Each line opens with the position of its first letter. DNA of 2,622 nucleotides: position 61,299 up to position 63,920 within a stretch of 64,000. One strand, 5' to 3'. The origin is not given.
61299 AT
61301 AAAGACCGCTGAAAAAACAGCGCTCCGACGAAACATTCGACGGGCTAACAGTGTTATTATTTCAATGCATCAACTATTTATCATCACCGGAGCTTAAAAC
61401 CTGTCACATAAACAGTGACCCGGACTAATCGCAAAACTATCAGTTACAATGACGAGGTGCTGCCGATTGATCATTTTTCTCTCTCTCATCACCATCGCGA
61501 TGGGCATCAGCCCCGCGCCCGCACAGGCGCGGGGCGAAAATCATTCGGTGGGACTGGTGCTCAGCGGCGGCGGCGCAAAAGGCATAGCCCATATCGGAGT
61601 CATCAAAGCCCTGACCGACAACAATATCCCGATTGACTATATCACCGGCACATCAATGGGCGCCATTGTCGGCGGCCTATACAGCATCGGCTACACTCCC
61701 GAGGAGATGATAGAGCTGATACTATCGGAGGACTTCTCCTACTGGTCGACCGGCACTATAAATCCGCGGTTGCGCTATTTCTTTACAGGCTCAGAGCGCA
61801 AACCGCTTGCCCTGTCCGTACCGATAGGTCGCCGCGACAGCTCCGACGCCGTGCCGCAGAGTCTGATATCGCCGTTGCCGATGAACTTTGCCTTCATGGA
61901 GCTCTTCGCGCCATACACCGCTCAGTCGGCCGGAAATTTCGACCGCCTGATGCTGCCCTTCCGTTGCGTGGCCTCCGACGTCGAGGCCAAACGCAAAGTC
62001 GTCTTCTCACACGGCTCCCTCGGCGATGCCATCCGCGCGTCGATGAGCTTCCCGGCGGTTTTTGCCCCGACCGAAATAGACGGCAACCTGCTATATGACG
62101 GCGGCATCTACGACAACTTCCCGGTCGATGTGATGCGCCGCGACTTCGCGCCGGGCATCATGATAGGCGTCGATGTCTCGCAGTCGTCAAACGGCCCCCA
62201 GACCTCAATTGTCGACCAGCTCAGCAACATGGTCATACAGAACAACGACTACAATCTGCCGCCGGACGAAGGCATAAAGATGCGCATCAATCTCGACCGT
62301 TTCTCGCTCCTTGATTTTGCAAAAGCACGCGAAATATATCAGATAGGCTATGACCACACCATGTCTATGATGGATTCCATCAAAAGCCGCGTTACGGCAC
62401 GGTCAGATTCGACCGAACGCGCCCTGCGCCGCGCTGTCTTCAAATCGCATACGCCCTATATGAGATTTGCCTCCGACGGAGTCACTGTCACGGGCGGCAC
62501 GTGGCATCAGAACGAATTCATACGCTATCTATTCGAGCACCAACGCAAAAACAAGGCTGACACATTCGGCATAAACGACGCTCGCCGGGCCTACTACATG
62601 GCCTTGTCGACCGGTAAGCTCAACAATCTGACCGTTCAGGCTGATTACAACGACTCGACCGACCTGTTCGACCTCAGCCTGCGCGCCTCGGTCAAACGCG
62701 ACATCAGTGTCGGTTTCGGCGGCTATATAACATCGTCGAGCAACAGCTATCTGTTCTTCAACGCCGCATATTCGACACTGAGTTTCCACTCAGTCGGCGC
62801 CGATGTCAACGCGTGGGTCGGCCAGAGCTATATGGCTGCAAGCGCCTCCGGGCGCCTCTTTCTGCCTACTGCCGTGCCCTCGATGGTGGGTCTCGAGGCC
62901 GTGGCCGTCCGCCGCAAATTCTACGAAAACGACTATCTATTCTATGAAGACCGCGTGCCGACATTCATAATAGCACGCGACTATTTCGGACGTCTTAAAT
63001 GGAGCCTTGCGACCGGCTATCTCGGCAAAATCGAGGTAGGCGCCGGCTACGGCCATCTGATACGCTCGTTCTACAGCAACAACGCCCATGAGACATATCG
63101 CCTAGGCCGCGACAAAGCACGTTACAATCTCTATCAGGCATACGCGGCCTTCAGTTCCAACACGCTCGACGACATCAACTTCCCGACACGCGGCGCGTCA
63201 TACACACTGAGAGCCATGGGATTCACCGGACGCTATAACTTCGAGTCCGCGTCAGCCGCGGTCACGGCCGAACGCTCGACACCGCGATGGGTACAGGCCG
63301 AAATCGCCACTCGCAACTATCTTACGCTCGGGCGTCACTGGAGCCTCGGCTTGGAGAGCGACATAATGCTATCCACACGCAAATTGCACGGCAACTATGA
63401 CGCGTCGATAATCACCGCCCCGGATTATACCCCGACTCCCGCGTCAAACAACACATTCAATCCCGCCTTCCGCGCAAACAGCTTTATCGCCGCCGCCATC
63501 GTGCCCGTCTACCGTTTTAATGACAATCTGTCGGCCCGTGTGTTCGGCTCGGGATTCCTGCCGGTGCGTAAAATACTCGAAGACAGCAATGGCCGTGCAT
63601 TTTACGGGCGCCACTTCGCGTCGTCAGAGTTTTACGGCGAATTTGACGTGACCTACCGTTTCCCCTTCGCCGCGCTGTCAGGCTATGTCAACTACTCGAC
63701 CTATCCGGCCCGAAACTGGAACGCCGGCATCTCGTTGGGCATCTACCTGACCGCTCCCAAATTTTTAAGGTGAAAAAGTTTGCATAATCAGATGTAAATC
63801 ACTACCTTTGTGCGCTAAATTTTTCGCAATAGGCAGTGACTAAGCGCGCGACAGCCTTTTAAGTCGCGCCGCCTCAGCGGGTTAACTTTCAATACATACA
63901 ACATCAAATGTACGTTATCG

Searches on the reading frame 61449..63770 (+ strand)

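Call 56: search_protein_families(library=pfam, proteins=[window:61449-63770:+], max_evalue=0.00001)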
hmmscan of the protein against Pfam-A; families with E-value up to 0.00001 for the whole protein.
window:61449-63770:+ (774 aa): 1 family
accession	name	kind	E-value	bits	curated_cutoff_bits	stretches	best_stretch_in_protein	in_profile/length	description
PF01734.28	Patatin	-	5.8e-31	108.6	27.7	1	36-228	1-189/191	Patatin-like phospholipase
